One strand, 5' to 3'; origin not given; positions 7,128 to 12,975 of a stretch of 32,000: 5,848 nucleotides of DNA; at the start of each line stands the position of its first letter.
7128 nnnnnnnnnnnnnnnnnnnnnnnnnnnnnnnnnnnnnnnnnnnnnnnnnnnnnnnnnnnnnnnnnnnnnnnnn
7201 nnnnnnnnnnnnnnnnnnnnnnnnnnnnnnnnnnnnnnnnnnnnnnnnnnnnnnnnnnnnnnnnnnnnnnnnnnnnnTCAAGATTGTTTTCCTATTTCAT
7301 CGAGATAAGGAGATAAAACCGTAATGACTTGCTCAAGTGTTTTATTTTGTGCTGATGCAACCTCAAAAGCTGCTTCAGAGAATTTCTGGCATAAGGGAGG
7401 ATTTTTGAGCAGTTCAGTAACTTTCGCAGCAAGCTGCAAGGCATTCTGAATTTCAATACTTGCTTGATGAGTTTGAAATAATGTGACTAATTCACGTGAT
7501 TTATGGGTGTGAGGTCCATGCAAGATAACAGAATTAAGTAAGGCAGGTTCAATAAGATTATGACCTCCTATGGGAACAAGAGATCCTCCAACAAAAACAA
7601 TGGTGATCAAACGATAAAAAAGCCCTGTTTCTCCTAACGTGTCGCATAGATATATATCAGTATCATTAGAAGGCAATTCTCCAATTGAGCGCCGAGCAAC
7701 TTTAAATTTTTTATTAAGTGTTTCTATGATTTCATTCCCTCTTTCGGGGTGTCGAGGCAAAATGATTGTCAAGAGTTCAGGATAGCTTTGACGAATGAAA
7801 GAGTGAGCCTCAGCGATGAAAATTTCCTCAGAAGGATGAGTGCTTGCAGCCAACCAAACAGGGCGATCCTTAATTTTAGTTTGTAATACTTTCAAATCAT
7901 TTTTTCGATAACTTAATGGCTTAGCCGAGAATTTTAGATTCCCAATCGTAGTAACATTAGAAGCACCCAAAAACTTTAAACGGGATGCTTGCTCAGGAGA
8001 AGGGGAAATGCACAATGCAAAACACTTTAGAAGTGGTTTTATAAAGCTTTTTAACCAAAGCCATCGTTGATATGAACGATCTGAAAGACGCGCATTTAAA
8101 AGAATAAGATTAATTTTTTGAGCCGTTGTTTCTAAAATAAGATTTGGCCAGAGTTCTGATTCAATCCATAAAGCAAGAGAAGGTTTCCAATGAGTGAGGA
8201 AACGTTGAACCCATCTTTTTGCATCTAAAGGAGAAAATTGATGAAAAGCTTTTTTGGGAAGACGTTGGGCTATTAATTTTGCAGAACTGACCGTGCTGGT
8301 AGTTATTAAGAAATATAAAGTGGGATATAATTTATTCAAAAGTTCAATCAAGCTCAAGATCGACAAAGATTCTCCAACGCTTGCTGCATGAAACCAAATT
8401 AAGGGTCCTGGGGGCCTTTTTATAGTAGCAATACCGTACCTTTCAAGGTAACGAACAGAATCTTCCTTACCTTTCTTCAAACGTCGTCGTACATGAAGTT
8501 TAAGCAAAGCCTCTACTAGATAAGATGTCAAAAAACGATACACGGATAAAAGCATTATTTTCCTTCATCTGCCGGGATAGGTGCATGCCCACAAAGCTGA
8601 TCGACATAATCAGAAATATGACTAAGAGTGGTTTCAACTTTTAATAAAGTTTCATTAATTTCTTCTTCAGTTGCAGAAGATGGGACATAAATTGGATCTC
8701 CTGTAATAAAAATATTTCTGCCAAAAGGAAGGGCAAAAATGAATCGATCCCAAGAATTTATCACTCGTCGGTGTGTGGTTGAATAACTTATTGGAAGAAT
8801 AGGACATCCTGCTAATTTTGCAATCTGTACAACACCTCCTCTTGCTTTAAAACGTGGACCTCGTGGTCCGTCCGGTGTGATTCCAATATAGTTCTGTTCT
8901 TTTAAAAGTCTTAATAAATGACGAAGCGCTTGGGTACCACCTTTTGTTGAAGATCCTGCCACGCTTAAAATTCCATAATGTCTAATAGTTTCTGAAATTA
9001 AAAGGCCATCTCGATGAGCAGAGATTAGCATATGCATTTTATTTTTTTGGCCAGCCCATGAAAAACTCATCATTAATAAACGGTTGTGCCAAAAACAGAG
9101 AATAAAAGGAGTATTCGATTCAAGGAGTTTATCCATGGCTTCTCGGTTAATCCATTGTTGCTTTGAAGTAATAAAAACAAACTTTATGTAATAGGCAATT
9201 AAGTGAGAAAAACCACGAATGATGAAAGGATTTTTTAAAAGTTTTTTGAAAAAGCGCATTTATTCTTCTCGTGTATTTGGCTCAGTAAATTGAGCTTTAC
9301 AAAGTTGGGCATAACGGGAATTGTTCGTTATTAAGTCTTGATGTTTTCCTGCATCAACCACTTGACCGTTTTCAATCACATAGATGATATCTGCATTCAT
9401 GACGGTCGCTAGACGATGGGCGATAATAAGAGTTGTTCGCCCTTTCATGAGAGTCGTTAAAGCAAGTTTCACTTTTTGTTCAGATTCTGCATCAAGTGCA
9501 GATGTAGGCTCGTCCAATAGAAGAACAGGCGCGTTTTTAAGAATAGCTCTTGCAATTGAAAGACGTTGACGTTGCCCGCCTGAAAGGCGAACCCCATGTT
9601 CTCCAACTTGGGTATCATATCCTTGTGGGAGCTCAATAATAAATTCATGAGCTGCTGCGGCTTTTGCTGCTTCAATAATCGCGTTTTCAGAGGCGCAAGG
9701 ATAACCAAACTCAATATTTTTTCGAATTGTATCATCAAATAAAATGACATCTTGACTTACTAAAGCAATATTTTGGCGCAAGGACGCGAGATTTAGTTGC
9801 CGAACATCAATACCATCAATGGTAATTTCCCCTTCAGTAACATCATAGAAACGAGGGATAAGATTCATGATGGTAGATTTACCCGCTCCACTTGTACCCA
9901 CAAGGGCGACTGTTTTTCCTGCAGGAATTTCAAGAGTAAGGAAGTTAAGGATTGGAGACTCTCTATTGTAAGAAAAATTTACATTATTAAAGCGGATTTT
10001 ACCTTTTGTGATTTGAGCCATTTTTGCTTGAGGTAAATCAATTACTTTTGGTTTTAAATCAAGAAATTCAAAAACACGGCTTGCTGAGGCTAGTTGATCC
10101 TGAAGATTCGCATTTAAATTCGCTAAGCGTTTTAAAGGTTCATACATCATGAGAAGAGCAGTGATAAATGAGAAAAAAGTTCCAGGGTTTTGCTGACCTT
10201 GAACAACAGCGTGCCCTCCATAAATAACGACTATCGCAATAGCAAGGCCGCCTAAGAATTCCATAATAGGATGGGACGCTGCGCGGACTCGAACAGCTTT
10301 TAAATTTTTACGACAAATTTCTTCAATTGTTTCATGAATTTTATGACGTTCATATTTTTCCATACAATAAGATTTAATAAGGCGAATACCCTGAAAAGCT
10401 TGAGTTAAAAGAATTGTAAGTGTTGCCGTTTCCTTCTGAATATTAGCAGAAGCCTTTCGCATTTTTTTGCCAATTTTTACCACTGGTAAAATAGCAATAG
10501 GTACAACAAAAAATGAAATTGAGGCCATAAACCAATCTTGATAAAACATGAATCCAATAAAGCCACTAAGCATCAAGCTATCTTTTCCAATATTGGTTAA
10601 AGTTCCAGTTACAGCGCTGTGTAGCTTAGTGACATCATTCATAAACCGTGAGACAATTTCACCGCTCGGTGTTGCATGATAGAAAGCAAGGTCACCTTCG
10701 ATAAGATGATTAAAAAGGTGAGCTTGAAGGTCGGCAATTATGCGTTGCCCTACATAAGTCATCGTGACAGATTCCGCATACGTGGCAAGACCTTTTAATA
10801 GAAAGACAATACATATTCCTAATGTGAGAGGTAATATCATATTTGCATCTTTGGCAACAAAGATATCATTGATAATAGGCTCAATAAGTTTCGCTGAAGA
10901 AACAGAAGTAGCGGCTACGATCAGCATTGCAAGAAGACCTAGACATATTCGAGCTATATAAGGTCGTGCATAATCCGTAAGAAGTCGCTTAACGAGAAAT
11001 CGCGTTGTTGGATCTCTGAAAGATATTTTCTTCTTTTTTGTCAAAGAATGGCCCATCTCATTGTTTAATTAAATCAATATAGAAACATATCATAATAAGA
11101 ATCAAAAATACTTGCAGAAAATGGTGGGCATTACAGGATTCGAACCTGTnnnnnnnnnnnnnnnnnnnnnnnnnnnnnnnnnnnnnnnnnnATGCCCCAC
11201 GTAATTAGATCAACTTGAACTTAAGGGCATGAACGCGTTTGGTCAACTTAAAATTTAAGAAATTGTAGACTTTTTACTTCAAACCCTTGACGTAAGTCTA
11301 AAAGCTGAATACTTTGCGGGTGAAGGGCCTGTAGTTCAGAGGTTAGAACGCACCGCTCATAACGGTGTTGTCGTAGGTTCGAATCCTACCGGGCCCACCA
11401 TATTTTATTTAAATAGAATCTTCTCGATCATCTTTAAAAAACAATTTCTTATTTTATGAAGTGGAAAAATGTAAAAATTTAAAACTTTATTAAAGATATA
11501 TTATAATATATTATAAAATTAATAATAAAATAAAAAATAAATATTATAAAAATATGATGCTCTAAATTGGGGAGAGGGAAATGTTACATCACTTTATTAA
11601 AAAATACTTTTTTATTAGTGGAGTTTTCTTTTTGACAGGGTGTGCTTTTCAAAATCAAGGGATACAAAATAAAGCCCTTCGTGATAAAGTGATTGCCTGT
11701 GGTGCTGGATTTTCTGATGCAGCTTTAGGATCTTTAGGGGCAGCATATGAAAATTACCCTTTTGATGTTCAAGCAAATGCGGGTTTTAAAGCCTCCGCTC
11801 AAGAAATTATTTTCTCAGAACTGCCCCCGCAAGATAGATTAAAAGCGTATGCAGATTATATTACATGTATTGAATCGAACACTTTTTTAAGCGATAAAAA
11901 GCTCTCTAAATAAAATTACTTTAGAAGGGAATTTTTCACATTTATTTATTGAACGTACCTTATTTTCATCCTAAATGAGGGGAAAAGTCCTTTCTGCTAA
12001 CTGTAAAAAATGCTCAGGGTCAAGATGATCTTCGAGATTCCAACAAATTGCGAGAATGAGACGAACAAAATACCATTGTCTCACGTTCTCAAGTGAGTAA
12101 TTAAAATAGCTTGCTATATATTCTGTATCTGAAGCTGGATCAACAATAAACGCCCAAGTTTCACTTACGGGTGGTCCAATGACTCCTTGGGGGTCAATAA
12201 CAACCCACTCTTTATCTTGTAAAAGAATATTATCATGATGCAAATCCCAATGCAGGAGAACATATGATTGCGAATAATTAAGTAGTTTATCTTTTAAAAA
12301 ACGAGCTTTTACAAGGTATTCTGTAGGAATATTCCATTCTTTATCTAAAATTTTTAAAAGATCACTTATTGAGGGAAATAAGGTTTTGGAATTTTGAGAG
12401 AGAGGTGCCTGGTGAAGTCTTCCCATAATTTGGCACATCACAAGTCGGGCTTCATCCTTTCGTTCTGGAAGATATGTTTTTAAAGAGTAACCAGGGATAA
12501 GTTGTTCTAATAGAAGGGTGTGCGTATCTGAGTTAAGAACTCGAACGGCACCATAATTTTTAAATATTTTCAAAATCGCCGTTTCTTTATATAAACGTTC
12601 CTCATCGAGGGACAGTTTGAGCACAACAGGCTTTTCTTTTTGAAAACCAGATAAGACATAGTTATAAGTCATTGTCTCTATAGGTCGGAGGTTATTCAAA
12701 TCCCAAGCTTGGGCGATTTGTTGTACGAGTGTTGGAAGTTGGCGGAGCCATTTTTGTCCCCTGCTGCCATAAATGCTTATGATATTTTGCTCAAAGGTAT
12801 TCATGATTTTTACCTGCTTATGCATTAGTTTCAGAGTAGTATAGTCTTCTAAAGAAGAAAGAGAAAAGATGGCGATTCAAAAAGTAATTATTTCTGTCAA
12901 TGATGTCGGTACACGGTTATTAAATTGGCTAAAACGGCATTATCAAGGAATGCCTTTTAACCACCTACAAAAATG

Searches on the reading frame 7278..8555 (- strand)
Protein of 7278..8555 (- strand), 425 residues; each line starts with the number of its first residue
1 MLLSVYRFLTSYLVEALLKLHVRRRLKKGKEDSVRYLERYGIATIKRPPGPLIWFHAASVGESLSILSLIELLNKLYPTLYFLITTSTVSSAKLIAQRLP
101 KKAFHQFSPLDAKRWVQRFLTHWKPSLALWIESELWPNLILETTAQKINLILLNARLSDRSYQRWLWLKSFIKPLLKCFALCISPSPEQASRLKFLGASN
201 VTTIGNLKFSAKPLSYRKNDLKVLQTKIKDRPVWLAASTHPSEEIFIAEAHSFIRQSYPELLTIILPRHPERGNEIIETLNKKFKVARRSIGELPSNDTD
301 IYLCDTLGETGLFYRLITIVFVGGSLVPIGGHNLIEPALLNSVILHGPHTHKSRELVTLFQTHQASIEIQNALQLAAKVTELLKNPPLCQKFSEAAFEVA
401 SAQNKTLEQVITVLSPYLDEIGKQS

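Call 75: search_protein_families(library=pfam, proteins=[window:7278-8555:-], max_evalue=0.00001)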
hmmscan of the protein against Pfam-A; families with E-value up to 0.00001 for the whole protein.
window:7278-8555:- (425 aa): 1 family
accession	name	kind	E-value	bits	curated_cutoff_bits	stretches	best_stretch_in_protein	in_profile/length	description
PF04413.22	Glycos_transf_N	-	1.3e-55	188.2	23.9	1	36-210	3-178/179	3-Deoxy-D-manno-octulosonic-acid transferase (kdotransferase)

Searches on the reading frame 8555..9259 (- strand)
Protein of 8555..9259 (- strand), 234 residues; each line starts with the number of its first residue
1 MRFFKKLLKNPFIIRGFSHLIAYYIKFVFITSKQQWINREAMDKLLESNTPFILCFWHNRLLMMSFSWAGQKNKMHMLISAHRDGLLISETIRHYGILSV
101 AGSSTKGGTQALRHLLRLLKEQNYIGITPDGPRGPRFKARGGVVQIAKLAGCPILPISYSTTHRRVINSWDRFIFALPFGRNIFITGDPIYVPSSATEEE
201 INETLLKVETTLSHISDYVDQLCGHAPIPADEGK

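Call 75: search_protein_families(library=pfam, proteins=[window:8555-9259:-], max_evalue=0.00001)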
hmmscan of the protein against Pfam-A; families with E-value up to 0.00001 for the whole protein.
window:8555-9259:- (234 aa): 2 families
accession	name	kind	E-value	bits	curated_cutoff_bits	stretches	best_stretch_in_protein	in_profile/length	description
PF04028.18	DUF374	-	3.4e-25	87.9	26.8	1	70-136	3-69/69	Domain of unknown function (DUF374)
PF01553.26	Acyltransferase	-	2.6e-06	27.7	23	1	62-160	29-132/132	Acyltransferase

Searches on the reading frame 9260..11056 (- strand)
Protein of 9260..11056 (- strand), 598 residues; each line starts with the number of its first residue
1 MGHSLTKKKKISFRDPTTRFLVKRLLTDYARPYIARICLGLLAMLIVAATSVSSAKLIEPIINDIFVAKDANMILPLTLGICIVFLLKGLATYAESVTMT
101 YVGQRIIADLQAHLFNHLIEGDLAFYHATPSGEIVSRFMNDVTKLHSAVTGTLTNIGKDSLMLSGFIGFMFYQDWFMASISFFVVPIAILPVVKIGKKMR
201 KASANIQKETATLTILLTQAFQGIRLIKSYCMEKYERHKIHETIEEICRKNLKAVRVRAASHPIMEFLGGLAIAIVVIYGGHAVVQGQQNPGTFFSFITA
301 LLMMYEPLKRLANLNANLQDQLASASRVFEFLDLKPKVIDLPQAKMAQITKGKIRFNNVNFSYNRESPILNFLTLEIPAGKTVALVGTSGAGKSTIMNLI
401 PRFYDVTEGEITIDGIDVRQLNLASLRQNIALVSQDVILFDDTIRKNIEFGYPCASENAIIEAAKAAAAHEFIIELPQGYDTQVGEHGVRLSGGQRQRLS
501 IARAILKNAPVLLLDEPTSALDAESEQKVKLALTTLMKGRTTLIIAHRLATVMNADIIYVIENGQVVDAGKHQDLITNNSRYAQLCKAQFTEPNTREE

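Call 75: search_protein_families(library=pfam, proteins=[window:9260-11056:-], max_evalue=0.00001)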
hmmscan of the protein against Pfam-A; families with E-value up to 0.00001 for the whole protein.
window:9260-11056:- (598 aa): 3 families
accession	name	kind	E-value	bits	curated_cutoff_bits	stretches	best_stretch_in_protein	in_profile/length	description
PF00664.28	ABC_membrane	-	3.5e-50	171.7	28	1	37-307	1-273/274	ABC transporter transmembrane region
PF00005.33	ABC_tran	-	4.7e-34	118.4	25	1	371-519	2-137/137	ABC transporter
PF02463.25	SMC_N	-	1.5e-07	31.5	40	0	409-562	109-212/220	RecF/RecN/SMC N terminal domain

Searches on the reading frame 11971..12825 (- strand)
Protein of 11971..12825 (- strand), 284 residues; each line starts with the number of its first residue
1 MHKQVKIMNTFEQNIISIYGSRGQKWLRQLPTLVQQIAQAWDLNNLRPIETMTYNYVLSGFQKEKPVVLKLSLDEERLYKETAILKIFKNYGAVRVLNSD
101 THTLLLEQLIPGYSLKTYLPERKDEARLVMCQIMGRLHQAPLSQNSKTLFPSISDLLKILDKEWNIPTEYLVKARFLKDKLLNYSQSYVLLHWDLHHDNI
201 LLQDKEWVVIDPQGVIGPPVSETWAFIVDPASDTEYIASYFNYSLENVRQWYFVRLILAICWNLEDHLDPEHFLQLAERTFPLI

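Call 75: search_protein_families(library=pfam, proteins=[window:11971-12825:-], max_evalue=0.00001)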
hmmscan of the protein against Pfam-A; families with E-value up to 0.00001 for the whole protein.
window:11971-12825:- (284 aa): 2 families
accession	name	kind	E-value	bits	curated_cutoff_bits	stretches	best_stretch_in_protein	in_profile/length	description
PF04655.20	APH_6_hur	-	2.2e-20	73.5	27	1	62-235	24-207/252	Aminoglycoside/hydroxyurea antibiotic resistance kinase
PF01636.29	APH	-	6.6e-08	33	23.2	1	65-245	21-230/239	Phosphotransferase enzyme family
